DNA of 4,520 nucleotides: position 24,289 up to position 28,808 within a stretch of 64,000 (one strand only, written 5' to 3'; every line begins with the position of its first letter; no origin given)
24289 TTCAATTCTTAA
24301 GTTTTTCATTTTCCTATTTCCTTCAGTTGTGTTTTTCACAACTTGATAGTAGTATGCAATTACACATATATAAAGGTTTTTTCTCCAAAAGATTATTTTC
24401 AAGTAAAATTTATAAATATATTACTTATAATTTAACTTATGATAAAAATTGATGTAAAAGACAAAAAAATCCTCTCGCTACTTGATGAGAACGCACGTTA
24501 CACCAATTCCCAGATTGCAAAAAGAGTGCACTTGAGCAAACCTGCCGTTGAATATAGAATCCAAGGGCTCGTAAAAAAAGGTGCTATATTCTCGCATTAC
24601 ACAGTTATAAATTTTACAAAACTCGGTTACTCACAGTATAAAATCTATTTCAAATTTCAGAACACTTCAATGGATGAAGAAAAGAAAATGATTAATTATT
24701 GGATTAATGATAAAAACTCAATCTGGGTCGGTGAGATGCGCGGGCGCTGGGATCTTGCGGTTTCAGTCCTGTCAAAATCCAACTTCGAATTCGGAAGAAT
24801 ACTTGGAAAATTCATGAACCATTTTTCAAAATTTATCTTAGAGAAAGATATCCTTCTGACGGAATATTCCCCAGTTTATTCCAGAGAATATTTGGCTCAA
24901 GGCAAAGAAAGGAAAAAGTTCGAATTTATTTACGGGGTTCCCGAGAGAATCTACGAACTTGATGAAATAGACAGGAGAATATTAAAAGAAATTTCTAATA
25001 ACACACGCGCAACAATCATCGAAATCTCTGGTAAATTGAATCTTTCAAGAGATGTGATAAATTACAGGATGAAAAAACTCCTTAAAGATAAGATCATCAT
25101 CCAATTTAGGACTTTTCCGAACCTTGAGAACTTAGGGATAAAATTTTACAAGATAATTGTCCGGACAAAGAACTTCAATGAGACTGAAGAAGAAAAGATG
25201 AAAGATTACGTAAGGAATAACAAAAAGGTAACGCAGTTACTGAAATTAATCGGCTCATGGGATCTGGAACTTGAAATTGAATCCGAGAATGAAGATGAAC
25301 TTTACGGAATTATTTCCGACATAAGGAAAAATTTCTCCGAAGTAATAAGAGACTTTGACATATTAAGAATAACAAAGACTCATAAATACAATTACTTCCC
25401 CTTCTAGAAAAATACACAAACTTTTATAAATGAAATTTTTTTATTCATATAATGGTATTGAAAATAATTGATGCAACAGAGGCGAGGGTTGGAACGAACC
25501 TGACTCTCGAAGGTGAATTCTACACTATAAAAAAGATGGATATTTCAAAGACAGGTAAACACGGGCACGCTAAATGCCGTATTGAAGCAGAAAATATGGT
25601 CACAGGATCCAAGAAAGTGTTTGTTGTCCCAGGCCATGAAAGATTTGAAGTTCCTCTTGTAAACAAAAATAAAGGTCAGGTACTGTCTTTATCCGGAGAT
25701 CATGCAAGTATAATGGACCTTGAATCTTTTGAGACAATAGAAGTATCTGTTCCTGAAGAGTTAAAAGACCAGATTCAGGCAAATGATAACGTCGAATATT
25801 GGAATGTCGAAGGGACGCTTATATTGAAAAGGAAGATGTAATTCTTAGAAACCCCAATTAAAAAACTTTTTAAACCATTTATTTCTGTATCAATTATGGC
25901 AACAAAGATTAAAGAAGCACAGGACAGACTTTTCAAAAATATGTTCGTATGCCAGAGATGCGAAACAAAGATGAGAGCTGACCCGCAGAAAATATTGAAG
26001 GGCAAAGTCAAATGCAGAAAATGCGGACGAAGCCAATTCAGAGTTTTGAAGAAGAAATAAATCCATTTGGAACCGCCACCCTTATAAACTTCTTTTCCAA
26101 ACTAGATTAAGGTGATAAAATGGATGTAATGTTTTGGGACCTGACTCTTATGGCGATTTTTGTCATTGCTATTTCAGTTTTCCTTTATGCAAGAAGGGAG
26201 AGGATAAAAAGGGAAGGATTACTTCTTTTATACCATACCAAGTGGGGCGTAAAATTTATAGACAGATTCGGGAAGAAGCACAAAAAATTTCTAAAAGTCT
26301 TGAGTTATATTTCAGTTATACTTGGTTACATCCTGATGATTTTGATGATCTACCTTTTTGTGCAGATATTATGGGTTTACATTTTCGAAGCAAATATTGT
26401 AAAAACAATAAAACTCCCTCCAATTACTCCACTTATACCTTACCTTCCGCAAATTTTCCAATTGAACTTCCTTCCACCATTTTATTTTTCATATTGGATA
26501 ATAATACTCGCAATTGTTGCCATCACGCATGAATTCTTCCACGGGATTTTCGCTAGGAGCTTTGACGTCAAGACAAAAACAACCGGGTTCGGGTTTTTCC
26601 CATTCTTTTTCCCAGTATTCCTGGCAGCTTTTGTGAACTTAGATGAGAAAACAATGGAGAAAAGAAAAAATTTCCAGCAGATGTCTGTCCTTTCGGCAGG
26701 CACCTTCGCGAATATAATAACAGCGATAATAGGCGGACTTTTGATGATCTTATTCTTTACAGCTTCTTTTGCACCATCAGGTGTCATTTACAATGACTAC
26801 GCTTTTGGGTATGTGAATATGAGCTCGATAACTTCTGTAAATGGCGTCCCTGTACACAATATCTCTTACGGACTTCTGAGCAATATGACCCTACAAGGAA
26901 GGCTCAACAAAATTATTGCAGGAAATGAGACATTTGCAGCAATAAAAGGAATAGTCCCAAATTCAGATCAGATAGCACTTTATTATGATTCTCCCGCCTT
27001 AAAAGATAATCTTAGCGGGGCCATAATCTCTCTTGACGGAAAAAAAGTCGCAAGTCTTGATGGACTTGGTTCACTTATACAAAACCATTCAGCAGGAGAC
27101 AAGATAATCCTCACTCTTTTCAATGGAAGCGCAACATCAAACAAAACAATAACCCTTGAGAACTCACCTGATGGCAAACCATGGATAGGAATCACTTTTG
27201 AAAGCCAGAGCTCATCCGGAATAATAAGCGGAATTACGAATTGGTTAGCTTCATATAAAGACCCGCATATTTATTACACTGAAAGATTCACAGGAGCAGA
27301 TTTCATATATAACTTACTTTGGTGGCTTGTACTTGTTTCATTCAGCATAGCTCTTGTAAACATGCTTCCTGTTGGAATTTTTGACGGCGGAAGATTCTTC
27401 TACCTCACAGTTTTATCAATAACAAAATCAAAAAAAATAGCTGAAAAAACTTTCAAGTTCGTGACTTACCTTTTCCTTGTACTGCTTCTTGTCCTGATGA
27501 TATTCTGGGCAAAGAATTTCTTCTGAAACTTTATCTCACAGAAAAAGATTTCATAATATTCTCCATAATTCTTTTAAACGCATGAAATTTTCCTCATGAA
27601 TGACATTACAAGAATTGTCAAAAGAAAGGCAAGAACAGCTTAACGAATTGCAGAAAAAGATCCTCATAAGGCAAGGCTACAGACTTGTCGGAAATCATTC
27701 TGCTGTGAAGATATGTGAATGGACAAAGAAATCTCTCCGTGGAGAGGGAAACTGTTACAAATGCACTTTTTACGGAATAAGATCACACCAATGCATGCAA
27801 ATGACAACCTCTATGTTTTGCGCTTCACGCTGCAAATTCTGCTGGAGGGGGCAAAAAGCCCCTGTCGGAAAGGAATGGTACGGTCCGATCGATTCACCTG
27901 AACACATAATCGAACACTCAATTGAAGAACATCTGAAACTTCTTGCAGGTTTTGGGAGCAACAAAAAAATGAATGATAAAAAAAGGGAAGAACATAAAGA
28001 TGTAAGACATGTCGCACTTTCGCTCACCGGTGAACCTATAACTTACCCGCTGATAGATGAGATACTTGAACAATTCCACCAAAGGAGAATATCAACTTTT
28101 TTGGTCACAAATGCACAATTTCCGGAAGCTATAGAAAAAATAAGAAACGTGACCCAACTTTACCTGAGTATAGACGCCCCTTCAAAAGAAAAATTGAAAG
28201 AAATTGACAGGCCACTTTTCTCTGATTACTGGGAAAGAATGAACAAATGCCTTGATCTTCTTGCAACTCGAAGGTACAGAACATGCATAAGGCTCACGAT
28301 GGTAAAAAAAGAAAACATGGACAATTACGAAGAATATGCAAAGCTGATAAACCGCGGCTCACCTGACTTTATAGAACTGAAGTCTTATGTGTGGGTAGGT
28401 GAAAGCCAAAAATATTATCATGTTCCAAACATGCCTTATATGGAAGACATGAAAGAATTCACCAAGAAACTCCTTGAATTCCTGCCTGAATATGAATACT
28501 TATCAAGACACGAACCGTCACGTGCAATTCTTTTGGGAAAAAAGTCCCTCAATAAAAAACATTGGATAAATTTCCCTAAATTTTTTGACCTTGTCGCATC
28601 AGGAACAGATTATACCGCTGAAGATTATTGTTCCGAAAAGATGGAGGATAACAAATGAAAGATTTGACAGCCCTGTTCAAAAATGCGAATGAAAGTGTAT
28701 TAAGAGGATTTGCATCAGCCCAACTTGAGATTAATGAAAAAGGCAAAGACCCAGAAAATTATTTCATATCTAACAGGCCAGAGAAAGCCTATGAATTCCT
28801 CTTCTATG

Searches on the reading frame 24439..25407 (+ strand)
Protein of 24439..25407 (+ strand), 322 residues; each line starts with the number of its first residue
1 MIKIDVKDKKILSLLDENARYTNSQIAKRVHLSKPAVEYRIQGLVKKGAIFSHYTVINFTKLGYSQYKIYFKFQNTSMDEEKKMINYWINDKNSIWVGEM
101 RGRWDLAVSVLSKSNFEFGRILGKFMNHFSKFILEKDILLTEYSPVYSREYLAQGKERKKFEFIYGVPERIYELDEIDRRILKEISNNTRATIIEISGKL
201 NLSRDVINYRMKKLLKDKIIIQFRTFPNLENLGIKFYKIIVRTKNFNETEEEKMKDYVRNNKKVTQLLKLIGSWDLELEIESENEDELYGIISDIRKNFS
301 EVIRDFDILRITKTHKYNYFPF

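Call 47: search_protein_families(library=pfam, proteins=[window:24439-25407:+], max_evalue=0.0001)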
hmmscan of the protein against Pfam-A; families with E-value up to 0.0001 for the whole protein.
window:24439-25407:+ (322 aa): 5 families
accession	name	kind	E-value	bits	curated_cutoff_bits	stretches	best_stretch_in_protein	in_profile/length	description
PF13404.12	HTH_AsnC-type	-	9.9e-24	83.3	27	2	4-44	1-41/42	AsnC-type helix-turn-helix domain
PF13412.12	HTH_24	-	1.1e-23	83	21.9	2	5-50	2-47/48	Winged helix-turn-helix DNA-binding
PF01047.28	MarR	-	1.1e-08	35.3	24.6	0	10-50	7-47/59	MarR family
PF01022.26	HTH_5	-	7.8e-05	22.9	22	0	10-39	6-34/47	Bacterial regulatory protein, arsR family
PF12802.13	MarR_2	-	8.1e-05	23.2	27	0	11-50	10-50/61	MarR family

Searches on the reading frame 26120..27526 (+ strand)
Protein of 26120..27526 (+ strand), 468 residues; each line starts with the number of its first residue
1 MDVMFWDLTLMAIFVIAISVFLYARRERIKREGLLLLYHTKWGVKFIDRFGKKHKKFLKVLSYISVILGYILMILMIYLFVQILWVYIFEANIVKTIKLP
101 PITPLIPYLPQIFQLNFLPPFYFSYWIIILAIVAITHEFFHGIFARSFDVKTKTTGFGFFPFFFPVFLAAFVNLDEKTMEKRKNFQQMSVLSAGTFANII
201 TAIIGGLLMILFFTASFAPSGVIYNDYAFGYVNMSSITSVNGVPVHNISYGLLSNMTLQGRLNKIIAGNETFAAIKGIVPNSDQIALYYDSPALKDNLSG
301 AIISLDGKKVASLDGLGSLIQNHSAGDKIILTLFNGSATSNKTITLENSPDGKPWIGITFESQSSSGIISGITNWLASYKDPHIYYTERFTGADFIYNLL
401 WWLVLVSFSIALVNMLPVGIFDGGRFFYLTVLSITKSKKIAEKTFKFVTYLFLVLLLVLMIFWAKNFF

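Call 47: search_protein_families(library=pfam, proteins=[window:26120-27526:+], max_evalue=0.0001)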
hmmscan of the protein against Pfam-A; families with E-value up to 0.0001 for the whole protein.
window:26120-27526:+ (468 aa): 1 family
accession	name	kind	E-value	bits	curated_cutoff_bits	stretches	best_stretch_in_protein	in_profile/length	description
PF02163.28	Peptidase_M50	-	5.3e-23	82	27.2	1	126-459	2-221/221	Peptidase family M50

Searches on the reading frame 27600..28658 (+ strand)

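Call 47: search_protein_families(library=pfam, proteins=[window:27600-28658:+], max_evalue=0.0001)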
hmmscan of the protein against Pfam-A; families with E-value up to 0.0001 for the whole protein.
window:27600-28658:+ (352 aa): 2 families
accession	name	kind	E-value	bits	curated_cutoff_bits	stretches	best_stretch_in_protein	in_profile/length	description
PF04055.27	Radical_SAM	-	8.6e-16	59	29.5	1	70-250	3-166/166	Radical SAM superfamily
PF08608.17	Wyosine_form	-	8.7e-16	58.4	22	1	252-312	1-61/63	Wyosine base formation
